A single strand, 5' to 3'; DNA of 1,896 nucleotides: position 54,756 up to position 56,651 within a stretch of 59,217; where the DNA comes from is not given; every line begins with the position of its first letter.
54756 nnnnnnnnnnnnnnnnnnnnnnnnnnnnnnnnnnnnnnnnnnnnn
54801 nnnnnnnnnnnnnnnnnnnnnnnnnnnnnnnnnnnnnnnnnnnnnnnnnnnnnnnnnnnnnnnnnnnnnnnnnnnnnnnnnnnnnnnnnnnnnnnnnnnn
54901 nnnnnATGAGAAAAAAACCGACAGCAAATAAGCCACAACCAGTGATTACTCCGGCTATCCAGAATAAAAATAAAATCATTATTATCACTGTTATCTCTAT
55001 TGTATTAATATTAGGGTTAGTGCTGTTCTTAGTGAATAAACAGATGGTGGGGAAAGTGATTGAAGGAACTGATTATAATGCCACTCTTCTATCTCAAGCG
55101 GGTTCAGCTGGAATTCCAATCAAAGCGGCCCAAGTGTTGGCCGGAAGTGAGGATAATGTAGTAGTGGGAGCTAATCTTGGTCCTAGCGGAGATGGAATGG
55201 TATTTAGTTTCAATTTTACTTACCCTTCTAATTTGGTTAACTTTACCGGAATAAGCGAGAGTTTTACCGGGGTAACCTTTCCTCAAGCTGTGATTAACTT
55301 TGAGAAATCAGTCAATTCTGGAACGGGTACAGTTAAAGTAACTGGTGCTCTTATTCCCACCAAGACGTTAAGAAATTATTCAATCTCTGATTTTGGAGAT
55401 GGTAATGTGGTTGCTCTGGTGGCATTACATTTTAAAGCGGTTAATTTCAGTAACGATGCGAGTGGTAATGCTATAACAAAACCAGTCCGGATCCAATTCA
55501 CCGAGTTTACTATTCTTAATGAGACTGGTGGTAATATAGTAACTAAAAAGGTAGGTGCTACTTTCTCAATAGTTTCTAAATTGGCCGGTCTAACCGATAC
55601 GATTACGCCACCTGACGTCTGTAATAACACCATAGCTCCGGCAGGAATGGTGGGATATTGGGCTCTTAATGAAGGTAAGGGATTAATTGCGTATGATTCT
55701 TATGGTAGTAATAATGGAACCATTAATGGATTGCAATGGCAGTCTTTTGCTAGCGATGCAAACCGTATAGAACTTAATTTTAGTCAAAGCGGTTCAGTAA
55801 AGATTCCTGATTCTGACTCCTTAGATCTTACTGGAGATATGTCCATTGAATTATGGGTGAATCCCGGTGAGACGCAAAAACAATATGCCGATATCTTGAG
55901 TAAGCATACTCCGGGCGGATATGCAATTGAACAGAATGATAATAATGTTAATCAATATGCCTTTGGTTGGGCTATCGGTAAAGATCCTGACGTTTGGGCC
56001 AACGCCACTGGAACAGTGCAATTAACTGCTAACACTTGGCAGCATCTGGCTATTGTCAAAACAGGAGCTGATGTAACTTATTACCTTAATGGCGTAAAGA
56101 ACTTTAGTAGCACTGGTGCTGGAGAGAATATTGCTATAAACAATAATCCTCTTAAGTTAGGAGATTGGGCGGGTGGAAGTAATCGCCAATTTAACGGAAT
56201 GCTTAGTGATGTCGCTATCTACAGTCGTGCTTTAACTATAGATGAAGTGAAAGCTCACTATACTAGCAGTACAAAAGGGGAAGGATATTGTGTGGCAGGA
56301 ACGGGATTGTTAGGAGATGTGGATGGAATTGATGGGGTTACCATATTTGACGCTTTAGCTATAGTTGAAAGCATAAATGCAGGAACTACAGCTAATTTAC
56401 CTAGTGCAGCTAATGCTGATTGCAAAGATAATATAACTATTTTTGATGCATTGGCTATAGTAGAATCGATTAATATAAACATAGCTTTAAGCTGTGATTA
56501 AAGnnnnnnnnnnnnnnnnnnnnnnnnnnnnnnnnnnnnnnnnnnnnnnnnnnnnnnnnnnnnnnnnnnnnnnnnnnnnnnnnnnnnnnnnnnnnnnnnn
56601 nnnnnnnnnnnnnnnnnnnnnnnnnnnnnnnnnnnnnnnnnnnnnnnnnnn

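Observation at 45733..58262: Cellulosome-style cohesin/dockerin-like surface-protein locus in an archaeal-type small genome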

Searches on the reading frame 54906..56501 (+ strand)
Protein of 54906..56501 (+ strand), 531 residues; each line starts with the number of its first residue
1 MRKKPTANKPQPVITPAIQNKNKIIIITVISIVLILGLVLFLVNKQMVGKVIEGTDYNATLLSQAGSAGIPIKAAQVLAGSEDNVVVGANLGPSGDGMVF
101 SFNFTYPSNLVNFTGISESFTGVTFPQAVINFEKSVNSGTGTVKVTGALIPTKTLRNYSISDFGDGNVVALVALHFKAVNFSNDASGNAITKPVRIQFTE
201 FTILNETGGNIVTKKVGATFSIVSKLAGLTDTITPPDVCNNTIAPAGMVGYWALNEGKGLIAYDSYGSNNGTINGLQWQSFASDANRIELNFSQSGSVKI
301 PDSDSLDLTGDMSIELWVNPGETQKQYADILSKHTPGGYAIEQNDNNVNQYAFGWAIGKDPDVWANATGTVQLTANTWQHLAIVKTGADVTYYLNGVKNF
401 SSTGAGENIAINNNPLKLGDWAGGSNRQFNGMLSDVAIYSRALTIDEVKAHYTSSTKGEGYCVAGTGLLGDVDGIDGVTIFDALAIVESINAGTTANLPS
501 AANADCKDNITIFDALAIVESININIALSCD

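Call 3: search_protein_families(library=pfam, proteins=[window:54906-56501:+], max_evalue=1)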
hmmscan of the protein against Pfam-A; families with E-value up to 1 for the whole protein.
window:54906-56501:+ (531 aa): 4 families
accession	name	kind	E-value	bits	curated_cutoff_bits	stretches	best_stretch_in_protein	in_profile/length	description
PF13385.13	Laminin_G_3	-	2.3e-26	93.2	27.6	1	293-449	2-151/151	Concanavalin A-like lectin/glucanases superfamily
PF06439.18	3keto-disac_hyd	-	0.011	16.3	26.8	1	333-402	80-151/187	3-keto-disaccharide hydrolase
PF14030.11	DUF4245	-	0.012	16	30.1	1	25-76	9-59/165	Protein of unknown function (DUF4245)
PF16373.10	DUF4985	-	0.63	10.9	39.3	0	317-398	6-79/114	Domain of unknown function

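Call 4: search_protein_families(library=ncbifam, proteins=[window:54906-56501:+], max_evalue=1)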
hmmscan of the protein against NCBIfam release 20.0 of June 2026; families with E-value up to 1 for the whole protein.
window:54906-56501:+ (531 aa): 1 family
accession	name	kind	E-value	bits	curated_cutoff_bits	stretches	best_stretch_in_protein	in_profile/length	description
NF052521.1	TafC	equivalog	1.8e-21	76.7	410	1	248-460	148-368/373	TafC family fimbrial protein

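Call 32: find_encoding_contigs(protein=window:54906-56501:+, flank=10000, max_places=6)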
Protein window:54906-56501:+ (531 aa): no gene with exactly this product is on record in the collection.

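Call 35: find_related_loci(query=window:54906-56501:+, collection=genome_contigs, flank=10000)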
Query window:54906-56501:+ (531 aa) in genome_contigs; peptide patterns used: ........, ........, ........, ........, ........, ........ (x = any residue, [..] = any of these).
160 stretches matched a pattern, but none encodes a relative of the query by tblastn (E <= 1e-3).

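Call 49: find_related_loci(query=window:54906-56501:+, collection=metagenome_contigs, flank=10000)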
Query window:54906-56501:+ (531 aa) in metagenome_contigs; peptide patterns used: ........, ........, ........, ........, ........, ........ (x = any residue, [..] = any of these).
450 stretches matched a pattern, but none encodes a relative of the query by tblastn (E <= 1e-3).
